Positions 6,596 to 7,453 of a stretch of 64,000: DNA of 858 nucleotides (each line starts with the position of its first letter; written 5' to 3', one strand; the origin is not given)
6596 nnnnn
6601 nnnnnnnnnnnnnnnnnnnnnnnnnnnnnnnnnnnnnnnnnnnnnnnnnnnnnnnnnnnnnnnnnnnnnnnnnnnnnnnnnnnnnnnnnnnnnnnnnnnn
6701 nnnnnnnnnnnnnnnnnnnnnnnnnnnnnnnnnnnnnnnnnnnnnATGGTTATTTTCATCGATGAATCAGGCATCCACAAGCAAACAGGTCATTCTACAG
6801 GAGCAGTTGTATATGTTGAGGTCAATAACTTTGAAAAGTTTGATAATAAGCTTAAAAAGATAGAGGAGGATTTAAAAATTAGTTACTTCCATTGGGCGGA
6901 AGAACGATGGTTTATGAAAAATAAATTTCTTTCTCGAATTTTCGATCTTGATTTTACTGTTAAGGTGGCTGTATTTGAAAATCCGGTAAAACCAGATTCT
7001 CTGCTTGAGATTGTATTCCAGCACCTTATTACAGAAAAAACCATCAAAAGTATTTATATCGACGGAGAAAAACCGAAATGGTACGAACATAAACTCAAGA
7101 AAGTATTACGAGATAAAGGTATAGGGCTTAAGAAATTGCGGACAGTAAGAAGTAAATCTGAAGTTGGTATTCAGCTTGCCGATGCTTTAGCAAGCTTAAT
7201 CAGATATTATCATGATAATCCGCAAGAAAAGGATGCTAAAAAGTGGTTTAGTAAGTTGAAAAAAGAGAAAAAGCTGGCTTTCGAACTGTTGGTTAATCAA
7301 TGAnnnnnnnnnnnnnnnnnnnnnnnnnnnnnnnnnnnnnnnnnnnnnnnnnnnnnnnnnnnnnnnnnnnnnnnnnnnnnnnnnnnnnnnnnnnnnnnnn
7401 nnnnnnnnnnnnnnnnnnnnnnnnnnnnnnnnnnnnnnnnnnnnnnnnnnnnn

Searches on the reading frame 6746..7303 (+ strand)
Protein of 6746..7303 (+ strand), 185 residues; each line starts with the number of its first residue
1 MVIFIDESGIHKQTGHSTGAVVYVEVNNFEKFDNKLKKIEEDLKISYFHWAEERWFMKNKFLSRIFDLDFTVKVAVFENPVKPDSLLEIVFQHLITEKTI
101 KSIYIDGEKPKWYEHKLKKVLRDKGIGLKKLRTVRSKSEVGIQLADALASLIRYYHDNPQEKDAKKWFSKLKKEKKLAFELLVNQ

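Call 15: search_protein_families(library=pfam, proteins=[window:6746-7303:+], max_evalue=0.01)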
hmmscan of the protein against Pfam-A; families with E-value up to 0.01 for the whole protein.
window:6746-7303:+ (185 aa): 1 family
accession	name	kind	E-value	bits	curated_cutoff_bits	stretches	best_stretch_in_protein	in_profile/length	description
PF12686.12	DUF3800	-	8.2e-12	46.5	21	1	3-154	2-148/149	Protein of unknown function (DUF3800)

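Call 55: find_encoding_contigs(protein=window:6746-7303:+, flank=3000, max_places=6)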
Protein window:6746-7303:+ (185 aa): 9 contigs read that carry it; 4 places shown.
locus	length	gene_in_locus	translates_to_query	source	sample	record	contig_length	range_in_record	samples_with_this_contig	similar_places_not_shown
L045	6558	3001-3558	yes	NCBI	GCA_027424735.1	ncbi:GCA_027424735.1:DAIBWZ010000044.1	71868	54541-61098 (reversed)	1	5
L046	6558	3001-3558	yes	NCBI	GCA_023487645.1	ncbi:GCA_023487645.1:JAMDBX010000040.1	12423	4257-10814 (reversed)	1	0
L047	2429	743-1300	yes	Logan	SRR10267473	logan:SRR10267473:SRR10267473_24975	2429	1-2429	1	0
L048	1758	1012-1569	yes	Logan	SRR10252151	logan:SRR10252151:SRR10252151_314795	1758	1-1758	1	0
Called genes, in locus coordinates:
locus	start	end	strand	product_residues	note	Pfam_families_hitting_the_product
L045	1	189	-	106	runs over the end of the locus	-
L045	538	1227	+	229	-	-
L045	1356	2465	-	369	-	-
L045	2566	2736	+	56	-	-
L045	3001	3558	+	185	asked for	PF12686:DUF3800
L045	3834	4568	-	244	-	-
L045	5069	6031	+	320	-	PF02674:Colicin_V, PF00188:CAP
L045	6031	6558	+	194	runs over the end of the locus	PF00565:SNase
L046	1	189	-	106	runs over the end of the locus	-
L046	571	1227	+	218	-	-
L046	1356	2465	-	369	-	-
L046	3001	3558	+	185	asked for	PF12686:DUF3800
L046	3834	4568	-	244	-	-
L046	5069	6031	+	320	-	PF02674:Colicin_V, PF00188:CAP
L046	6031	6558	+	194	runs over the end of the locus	PF00565:SNase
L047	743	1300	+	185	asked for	PF12686:DUF3800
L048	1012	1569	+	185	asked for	PF12686:DUF3800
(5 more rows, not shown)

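Call 68: search_solved_structures(query=window:6746-7303:+, max_evalue=10)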
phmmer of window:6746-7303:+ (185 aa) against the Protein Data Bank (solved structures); distinct sequences matched with E-value up to 10: 0.

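Call 70: search_protein_families(library=padloc, proteins=[window:6746-7303:+], max_evalue=0.001)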
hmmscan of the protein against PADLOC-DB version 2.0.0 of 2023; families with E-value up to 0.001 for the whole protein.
window:6746-7303:+ (185 aa): 1 family
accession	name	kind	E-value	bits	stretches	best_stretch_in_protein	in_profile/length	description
PDLC04353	PDC-M04A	-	1.3e-07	29.3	1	91-169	115-199/232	-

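Call 71: search_protein_families(library=phrogs, proteins=[window:6746-7303:+], max_evalue=0.001)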
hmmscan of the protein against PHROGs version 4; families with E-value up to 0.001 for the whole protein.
window:6746-7303:+ (185 aa): 1 family
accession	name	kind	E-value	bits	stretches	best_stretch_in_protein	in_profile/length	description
phrog_3732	-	unknown function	0.00047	20.8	0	93-168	135-209/263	-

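Call 86: find_homologous_proteins(query=window:6746-7303:+, max_evalue=1e-8)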
Query window:6746-7303:+ (185 aa): 236 proteins with E <= 1e-8 among 386 candidates; the best 120 are listed.
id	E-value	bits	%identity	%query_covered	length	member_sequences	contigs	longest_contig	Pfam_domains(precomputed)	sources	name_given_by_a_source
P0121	5.6e-110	383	95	100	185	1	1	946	PF12686.13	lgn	-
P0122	3.3e-108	377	92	100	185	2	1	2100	PF12686.13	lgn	-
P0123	5.4e-108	376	93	100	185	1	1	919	PF12686.13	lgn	-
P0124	6.5e-106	370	91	100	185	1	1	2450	PF12686.13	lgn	-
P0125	1.5e-104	365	90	100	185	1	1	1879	PF12686.13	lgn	-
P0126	1.9e-104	365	89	100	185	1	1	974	PF12686.13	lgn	-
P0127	3.5e-104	364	90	100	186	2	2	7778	PF12686.13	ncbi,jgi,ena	-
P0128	8.3e-104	363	89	100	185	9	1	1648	PF12686.13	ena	-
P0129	8.6e-103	359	87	100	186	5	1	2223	PF12686.13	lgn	-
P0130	1.5e-102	359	89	100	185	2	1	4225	PF12686.13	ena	-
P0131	2.7e-102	358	88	100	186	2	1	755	PF12686.13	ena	-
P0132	8.0e-102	356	87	100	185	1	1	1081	PF12686.13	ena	-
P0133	1.2e-101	356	86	100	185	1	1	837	PF12686.13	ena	-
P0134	1.7e-101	355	86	100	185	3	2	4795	PF12686.13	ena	-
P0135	2.3e-101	355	86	100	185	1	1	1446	PF12686.13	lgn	-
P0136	5.9e-101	354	86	99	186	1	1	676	PF12686.13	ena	-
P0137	8.5e-101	353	88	91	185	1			PF12686.13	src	-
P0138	1.4e-100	352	85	100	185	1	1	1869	PF12686.13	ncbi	-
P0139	1.7e-100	352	86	99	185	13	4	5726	PF12686.13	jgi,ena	-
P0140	1.9e-100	352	86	99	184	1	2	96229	PF12686.13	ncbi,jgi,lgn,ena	-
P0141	3.5e-100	351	85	100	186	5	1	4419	PF12686.13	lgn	-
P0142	7.0e-100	350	86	100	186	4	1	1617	PF12686.13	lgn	-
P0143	2.3e-99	348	85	100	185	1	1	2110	PF12686.13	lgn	-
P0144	2.7e-99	348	86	99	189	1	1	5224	PF12686.13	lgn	-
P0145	1.7e-98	346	85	100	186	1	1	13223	PF12686.13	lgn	-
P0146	1.7e-98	345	84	99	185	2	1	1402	PF12686.13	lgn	-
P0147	2.3e-97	342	84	100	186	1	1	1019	PF12686.13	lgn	-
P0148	3.6e-97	341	82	99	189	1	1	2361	PF12686.13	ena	-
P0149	4.0e-96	338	82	99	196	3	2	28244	PF12686.13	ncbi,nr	ncbi:DUF3800 domain-containing protein [Candidatus Daviesbacteria bacterium]|nr:DUF3800 domain-conta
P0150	8.8e-96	337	81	100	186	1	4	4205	PF12686.13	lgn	-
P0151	2.4e-95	335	82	99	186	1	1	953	PF12686.13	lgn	-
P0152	3.1e-95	335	82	91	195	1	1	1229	PF12686.13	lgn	-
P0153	5.5e-95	334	82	99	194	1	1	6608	PF12686.13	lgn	-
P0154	6.9e-95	334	81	100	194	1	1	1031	PF12686.13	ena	-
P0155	7.4e-95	334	82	100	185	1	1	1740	PF12686.13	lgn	-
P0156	6.4e-94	331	81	91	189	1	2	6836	PF12686.13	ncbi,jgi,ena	-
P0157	1.5e-91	323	79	100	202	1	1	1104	PF12686.13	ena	-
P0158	2.5e-91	322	80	91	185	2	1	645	PF12686.13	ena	-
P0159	1.1e-86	307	76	99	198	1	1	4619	PF12686.13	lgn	-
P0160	8.6e-84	298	72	98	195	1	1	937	PF12686.13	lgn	-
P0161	2.3e-83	296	73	98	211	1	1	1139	PF12686.13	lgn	-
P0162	1.6e-77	277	67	99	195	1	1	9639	PF12686.13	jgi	jgi:hypothetical protein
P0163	8.6e-77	275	66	98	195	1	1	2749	PF12686.13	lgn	-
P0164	2.5e-75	270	64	99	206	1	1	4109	PF12686.13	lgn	-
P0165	6.7e-75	269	65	91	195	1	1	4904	PF12686.13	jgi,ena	-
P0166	9.8e-75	268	67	98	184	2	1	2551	PF12686.13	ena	-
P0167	2.6e-74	267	98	70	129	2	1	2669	PF12686.13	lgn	-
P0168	3.0e-74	266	65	99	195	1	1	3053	PF12686.13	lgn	-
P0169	6.4e-74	265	67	98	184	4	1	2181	PF12686.13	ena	-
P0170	7.6e-74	265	64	91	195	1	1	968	PF12686.13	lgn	-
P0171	7.8e-74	265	65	98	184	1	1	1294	PF12686.13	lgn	-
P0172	2.4e-73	264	65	98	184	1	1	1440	PF12686.13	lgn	-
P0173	2.5e-73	264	64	98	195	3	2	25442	PF12686.13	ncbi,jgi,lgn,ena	-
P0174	3.7e-73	263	64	98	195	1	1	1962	PF12686.13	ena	-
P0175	4.4e-73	263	62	99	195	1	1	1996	PF12686.13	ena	-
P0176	8.2e-73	262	67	96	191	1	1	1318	PF12686.13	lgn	-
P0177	1.2e-72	261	61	99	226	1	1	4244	PF12686.13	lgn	-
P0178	1.4e-72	261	64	98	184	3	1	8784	PF12686.13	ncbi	-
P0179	6.3e-72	259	67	96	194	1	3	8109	PF12686.13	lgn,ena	-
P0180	1.6e-71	258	65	96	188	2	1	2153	PF12686.13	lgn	-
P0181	1.7e-71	258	62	98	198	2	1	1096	PF12686.13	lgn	-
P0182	1.8e-71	257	61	99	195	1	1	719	PF12686.13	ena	-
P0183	3.5e-71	257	65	96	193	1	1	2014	PF12686.13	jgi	jgi:hypothetical protein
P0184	4.4e-71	256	66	96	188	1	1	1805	PF12686.13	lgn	-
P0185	1.5e-70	254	62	98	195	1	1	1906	PF12686.13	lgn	-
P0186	1.8e-70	254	63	98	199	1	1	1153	PF12686.13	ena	-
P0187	1.9e-70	254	64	97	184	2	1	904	PF12686.13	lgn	-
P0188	2.7e-70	254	64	98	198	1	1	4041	PF12686.13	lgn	-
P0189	3.5e-70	253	61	98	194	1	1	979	PF12686.13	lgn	-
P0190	3.6e-70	253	65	98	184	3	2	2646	PF12686.13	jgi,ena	-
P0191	6.3e-70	252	61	98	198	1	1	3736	PF12686.13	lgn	-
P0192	1.1e-69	252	63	96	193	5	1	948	PF12686.13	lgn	-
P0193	1.7e-69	251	62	98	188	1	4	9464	PF12686.13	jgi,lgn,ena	-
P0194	2.6e-69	250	62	98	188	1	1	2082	PF12686.13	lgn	-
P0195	3.8e-69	250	62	98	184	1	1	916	PF12686.13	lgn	-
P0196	6.8e-69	249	61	98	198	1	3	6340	PF12686.13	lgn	-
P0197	1.6e-68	248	61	98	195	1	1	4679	PF12686.13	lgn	-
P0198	1.6e-68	248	58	100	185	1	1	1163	PF12686.13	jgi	jgi:hypothetical protein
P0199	2.2e-68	247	64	96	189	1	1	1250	PF12686.13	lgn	-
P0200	2.3e-68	247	58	98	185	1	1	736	PF12686.13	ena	-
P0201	3.3e-68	247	59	98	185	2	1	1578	PF12686.13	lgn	-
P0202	4.1e-68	247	65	86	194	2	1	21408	PF12686.13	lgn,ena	-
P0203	1.1e-67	245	61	99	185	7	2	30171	PF12686.13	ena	-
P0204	1.1e-67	245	83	66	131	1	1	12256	PF12686.13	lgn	-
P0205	1.5e-67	245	60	98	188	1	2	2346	PF12686.13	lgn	-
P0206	4.5e-67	243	59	98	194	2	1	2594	PF12686.13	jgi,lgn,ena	jgi:hypothetical protein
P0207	4.5e-67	243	63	96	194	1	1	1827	PF12686.13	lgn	-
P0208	4.9e-67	243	62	96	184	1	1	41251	PF12686.13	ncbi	-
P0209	5.2e-67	243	64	96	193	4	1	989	PF12686.13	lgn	-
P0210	6.9e-67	243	59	98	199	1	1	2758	PF12686.13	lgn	-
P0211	1.0e-66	242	63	96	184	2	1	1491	PF12686.13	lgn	-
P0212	1.1e-66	242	62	96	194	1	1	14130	PF12686.13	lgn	-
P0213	1.2e-66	242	62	96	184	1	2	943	PF12686.13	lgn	-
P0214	1.5e-66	241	62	89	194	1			PF12686.13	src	-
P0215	1.5e-66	241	58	97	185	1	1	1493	PF12686.13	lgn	-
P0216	1.5e-66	241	61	96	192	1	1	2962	PF12686.13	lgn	-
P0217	3.2e-66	240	61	89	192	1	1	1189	PF12686.13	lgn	-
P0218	3.9e-66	240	62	96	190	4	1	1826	PF12686.13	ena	-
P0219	4.1e-66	240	64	86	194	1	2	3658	PF12686.13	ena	-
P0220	4.8e-66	240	59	98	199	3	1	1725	PF12686.13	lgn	-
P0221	8.5e-66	239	58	96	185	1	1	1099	PF12686.13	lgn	-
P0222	9.8e-66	239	61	90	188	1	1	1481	PF12686.13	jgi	jgi:hypothetical protein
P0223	1.0e-65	239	60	96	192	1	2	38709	PF12686.13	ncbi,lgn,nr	ncbi:MAG: DUF3800 domain-containing protein [candidate division WWE3 bacterium]|nr:DUF3800 domain-co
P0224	3.1e-65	237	60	96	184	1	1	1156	PF12686.13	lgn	-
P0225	3.9e-65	237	60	96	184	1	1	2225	PF12686.13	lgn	-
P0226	5.2e-65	236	62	91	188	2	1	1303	PF12686.13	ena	-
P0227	5.8e-65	236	59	98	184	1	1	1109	PF12686.13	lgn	-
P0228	8.3e-65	236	61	94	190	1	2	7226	PF12686.13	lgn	-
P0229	1.1e-64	235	58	99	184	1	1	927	PF12686.13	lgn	-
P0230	1.7e-64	235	59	96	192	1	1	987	PF12686.13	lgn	-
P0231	2.2e-64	234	58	98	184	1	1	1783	PF12686.13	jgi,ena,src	-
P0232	2.5e-64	234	60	91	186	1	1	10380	PF12686.13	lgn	-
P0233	2.9e-64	234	58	98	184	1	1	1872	PF12686.13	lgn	-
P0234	3.2e-64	234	59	96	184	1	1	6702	PF12686.13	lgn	-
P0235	5.7e-64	233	56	98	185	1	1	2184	PF12686.13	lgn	-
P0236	6.2e-64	233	57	98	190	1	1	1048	PF12686.13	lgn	-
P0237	8.1e-64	233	57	98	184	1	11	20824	PF12686.13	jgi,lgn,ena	-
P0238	9.2e-64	232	57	99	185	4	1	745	PF12686.13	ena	-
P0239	1.1e-63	232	59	98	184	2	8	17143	PF12686.13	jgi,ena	-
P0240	1.2e-63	232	60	98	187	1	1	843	PF12686.13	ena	-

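Call 87: find_encoding_contigs(protein=P0140, flank=1200, max_places=2)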
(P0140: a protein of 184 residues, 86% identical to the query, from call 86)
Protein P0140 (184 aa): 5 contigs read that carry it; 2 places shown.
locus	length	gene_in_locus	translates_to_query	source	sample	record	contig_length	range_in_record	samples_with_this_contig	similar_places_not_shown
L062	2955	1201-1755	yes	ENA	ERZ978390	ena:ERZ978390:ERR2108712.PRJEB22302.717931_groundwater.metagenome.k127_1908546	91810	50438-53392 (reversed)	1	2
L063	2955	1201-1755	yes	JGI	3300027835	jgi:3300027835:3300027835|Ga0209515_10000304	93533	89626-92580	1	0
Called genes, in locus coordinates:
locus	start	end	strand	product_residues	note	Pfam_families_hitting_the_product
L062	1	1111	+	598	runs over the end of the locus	PF13196:DUF4012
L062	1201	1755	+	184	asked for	PF12686:DUF3800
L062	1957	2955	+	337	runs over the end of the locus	PF07478:Dala_Dala_lig_C, PF02955:GSH-S_ATP (faint), PF08443:RimK (weak)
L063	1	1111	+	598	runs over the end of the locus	PF13196:DUF4012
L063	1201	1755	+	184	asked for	PF12686:DUF3800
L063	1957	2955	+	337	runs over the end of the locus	PF07478:Dala_Dala_lig_C, PF02955:GSH-S_ATP (faint), PF08443:RimK (weak)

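Call 88: find_encoding_contigs(protein=P0149, flank=1200, max_places=2)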
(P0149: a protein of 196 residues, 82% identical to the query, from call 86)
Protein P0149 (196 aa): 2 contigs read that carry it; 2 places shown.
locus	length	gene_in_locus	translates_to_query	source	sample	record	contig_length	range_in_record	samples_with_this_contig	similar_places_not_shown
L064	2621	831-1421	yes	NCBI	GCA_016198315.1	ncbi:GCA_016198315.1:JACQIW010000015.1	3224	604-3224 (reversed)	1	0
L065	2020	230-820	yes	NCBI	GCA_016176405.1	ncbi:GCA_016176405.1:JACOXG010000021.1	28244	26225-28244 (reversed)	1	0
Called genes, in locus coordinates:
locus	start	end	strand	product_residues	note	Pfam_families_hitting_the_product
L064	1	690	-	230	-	?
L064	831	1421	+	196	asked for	PF12686:DUF3800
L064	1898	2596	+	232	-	-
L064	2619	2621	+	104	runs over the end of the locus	-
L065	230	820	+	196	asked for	PF12686:DUF3800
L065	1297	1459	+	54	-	-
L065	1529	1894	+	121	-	-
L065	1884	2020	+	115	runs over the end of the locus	-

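Call 89: find_encoding_contigs(protein=P0173, flank=1200, max_places=2)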
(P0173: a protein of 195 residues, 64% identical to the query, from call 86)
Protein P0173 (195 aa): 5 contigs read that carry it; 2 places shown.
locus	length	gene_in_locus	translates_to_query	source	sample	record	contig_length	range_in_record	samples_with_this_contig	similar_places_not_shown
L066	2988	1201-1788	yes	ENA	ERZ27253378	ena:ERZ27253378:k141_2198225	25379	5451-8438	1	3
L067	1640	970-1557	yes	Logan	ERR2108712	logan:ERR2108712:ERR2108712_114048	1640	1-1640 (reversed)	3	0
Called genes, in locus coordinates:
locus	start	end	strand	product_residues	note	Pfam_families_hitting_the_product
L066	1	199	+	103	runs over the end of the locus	-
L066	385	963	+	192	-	-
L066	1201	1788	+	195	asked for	PF12686:DUF3800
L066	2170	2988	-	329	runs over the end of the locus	PF13289:SIR2_2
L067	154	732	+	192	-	-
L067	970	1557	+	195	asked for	PF12686:DUF3800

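Call 90: find_encoding_contigs(protein=P0237, flank=1200, max_places=4)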
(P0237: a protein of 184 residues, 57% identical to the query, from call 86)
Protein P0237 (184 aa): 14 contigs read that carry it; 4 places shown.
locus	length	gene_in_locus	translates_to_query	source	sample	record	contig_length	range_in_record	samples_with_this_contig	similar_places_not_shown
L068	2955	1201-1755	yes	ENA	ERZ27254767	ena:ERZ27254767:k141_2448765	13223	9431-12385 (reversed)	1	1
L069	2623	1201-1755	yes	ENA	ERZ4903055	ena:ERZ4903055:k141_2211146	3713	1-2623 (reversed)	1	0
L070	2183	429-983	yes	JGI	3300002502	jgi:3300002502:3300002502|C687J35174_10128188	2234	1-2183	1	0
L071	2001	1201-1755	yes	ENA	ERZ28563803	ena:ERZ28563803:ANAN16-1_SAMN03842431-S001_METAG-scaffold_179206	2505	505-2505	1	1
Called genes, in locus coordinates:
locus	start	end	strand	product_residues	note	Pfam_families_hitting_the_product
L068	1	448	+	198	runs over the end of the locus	-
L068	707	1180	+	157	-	PF13091:PLDc_2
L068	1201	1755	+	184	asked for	PF12686:DUF3800 (weak)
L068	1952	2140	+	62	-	-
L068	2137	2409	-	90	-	-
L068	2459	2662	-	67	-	PF15731:MqsA_antitoxin (weak), PF13560:HTH_31, PF01381:HTH_3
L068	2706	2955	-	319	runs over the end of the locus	-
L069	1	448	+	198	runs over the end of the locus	-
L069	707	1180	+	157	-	PF13091:PLDc_2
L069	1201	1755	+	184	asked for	PF12686:DUF3800 (weak)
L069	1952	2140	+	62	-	-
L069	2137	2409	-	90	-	-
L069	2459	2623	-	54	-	?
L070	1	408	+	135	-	?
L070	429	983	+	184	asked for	PF12686:DUF3800 (weak)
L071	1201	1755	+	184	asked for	PF12686:DUF3800 (weak)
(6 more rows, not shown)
